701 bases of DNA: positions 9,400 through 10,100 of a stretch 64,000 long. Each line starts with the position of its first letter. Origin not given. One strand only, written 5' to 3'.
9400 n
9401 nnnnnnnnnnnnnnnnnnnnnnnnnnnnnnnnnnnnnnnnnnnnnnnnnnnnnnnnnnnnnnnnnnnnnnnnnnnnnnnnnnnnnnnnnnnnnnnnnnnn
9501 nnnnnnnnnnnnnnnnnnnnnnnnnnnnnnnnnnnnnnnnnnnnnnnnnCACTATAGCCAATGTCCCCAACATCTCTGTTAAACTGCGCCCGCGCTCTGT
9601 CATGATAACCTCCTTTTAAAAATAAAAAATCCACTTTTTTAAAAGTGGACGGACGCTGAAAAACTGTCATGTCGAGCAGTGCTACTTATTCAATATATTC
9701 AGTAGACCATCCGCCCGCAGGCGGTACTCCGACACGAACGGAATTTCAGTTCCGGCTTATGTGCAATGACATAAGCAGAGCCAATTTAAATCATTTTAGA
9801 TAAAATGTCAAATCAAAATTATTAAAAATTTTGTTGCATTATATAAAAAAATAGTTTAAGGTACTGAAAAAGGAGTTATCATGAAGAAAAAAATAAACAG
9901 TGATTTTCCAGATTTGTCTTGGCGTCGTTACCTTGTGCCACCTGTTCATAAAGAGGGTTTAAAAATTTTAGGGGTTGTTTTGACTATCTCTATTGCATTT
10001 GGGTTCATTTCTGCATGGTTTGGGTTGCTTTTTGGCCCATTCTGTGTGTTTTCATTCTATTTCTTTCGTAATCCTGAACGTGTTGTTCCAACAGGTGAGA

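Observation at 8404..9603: Two prepilin-type proteins with atypical Arg at +1; the larger carries a Cys-rich ~60-aa block; a CtrA box lies beside the smaller one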

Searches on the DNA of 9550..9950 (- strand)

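Call 67: search_rna_families(source=window, start=9550, end=9950, threshold=evalue, max_evalue=10)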
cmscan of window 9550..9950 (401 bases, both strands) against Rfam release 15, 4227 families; matches with E-value up to 10: 4.
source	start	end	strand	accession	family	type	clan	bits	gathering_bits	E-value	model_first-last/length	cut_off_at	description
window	9823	9907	+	RF01603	snoR29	Gene; snRNA; snoRNA; CD-box;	-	19.7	50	4.4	1-84/84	no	small nucleolar RNA snoR29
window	9580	9700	-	RF01511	Afu_304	Gene; snRNA; snoRNA; CD-box;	-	17.3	35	0.91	1-107/107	no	A. fumigatus snoRNA Afu_304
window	9612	9647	+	RF04150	MIR2655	Gene; miRNA;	-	14.2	122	7.8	1-267/267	no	MIR2655 microRNA precursor family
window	9614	9667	+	RF02574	Ricks_sRNA10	Gene; sRNA;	-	12.2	97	3.2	1-352/352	no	Rickettsia sRNA 10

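Call 75: build_rna_model(alignment_id=A5, structure=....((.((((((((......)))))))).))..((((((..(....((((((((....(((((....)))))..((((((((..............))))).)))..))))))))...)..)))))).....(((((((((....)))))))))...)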
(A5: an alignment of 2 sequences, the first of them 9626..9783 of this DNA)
Model R1 built from alignment A5 (2 sequences, 158 columns); structure: as given.
model positions 158; base pairs 47; branch points 3; effective number of sequences 0.81; information 0.589 bits per position. Calibrated on 0.2 Mb of random sequence (short: E-values are rough).
structure used (alignment columns):
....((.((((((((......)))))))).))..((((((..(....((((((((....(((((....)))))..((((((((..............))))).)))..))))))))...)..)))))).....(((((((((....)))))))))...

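Call 76: search_with_rna_model(model_id=R1, sources=[window, L001, L002, L004, L005, L007, L010, L013, L014, L015, L016, L017, L018, L019, L020, L021, L022, L023, L024, L025, L026, L027, L028, L029, L030, L031, L032, L033, L034, L035, L036, L037, L038, L039, L040, L041, L042, L043, L044, L045, L046, L047, L048, L049, L050, L051, L052, L053, L054, L055, L056, L057, L058, L059, L060, L061, L062, L063, L064, L065, L066, L067, L068, L069, L070, L071, L072, L073, L074, L075, L076, L077, L078, L079, L080, L081, L082, L083, L084, L085, L086, L087, L088, L089, L090, L091, L092, L093, L094, L095, L096, L097, L098, L099, L135, L138], max_evalue=1, make_alignment=true)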
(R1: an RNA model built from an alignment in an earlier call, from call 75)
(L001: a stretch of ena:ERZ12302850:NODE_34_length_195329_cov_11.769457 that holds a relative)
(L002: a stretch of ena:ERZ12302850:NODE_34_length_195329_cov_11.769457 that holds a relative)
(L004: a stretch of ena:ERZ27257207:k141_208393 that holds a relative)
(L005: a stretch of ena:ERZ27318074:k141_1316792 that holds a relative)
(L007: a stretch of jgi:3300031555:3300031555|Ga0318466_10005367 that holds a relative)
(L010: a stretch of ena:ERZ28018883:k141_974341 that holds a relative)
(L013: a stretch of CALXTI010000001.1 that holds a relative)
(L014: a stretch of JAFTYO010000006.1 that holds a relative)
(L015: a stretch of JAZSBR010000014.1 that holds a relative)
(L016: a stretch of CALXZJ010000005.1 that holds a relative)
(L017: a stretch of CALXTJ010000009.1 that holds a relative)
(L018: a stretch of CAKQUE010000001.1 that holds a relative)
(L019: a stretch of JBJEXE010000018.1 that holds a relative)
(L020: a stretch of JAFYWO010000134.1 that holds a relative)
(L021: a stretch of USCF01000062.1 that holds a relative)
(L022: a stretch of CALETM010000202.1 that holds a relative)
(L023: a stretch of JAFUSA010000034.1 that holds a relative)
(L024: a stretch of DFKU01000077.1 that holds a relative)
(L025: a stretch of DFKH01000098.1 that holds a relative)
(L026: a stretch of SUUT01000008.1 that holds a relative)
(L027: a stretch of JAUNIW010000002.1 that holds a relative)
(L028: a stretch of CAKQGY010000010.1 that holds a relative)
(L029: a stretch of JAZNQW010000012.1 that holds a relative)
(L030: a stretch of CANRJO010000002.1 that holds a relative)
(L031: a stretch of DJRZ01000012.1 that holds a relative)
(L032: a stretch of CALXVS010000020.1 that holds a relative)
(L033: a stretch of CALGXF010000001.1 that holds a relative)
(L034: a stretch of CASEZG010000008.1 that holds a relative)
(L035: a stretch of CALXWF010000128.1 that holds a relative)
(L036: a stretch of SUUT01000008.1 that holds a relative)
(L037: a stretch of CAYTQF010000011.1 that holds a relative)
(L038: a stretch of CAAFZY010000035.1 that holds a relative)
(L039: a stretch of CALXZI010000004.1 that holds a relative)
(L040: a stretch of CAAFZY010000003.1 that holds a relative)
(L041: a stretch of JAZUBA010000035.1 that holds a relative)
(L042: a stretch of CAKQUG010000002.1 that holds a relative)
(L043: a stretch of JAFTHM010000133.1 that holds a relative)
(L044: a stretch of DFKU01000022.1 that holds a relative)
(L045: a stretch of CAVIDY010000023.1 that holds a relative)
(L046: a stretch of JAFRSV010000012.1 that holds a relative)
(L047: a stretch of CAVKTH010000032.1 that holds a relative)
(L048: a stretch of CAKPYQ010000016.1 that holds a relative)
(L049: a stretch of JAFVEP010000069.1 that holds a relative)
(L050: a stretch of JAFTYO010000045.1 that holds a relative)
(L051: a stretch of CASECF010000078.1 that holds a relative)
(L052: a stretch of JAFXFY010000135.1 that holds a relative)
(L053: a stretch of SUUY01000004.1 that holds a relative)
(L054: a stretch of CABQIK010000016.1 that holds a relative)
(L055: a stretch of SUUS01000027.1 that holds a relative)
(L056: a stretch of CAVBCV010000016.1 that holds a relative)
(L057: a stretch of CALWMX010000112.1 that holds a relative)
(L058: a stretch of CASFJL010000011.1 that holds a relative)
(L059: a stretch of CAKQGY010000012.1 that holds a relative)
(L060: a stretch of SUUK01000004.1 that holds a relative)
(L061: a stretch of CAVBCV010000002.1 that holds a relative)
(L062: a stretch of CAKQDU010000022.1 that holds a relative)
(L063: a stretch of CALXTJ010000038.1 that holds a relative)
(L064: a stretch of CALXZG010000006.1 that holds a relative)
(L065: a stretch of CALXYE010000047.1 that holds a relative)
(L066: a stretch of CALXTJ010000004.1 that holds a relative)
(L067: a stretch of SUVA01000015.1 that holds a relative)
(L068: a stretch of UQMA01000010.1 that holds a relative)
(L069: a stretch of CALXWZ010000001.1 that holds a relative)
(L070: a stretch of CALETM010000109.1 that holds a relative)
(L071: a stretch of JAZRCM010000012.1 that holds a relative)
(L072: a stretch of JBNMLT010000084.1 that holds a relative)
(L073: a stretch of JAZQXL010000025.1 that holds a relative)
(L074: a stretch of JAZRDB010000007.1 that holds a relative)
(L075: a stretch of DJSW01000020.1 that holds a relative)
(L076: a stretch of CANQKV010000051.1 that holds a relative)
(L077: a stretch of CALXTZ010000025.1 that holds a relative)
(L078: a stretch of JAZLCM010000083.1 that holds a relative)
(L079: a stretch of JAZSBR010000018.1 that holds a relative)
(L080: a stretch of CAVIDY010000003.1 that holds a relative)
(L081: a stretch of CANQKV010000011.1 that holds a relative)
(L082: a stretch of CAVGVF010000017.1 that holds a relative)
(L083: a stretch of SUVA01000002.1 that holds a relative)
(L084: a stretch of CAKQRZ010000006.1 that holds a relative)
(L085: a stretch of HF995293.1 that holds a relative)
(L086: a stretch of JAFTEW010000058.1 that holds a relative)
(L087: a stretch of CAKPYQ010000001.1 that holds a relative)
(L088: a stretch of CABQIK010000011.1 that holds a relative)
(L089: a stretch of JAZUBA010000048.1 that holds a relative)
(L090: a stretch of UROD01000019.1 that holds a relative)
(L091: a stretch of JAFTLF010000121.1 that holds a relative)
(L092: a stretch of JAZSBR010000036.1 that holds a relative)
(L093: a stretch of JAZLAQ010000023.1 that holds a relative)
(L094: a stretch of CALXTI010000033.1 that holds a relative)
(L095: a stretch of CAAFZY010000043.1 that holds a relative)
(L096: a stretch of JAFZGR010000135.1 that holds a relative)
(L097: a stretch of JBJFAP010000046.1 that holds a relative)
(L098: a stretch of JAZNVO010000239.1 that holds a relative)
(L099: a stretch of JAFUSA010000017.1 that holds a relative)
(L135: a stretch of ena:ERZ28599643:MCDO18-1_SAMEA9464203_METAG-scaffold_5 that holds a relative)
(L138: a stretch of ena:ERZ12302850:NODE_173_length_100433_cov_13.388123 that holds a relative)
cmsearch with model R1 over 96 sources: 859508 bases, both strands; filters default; matches with E-value up to 1: 14.
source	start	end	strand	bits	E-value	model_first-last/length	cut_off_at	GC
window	9626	9783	-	192.4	4.8e-43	1-158/158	no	0.46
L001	9821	9978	+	192.4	4.8e-43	1-158/158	no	0.46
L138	9822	9978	+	189.6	2.2e-42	1-158/158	no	0.39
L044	4092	4245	+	99.5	6.5e-21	1-158/158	no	0.49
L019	6005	6165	+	59.7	2e-11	1-158/158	no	0.41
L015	7036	7199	-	31.7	9e-05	1-158/158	no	0.37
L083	4548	4758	-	22.4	0.015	1-158/158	no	0.42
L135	2308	2429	-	21.6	0.023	1-158/158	no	0.49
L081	2098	2238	-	18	0.17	1-158/158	no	0.38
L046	5477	5663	+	17.8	0.18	1-158/158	no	0.46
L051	2666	2750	-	17.3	0.25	1-158/158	no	0.38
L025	3317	3506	+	16.4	0.39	1-158/158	no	0.4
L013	37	215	+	16.3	0.43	1-158/158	no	0.41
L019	2415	2512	-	14.9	0.92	1-158/158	no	0.42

Alignment A6: 14 matches aligned to the model, 328 columns, each read 5' to 3' on its own strand. Consensus structure (alignment columns), stored with it:
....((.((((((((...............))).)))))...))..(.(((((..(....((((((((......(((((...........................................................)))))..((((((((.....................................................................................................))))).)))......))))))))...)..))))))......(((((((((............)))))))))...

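Call 77: search_with_rna_model(model_id=R1, sources=[L003, L006, L008, L009, L011, L012, L101, L102, L103, L104, L105, L106, L107, L108, L109, L110, L111, L112, L113, L114, L115, L116, L117, L118, L119, L120, L121, L122, L123, L124, L125, L126, L127, L128, L129, L131, L132], max_evalue=1)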
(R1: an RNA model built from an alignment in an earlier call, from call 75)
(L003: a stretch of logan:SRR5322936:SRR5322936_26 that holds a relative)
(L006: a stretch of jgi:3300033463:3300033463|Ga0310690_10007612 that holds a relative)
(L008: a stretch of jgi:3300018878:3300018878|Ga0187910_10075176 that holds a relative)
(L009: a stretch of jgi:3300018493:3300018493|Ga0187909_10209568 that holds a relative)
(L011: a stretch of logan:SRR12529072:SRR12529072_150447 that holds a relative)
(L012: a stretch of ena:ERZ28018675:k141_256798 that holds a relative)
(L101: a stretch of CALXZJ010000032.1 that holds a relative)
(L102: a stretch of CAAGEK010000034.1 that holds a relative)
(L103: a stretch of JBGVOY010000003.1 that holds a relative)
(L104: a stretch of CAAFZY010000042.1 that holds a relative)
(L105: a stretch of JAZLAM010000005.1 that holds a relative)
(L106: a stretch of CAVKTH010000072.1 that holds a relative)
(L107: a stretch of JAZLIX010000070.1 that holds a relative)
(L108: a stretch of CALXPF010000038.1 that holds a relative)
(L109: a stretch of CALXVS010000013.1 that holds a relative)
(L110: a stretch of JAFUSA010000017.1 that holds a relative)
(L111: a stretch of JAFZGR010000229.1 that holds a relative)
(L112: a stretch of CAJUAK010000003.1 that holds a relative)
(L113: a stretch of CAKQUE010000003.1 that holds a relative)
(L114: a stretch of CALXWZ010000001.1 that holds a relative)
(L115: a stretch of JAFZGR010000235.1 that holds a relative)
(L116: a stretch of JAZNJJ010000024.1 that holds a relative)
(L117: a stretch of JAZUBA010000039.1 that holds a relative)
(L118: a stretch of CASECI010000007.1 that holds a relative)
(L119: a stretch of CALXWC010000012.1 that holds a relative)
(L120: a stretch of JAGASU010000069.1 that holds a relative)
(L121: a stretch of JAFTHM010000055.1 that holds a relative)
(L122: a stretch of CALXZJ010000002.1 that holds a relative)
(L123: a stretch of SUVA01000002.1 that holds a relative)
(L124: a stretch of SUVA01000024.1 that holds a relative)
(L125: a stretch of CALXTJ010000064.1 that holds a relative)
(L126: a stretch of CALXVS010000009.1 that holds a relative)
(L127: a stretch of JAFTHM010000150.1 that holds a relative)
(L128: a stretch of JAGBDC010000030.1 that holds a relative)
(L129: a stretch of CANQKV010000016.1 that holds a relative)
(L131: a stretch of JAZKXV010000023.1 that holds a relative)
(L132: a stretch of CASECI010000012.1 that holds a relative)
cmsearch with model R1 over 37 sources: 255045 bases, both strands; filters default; matches with E-value up to 1: 1.
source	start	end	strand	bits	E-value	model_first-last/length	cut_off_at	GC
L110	7818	7972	+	23.7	0.0022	1-158/158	no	0.43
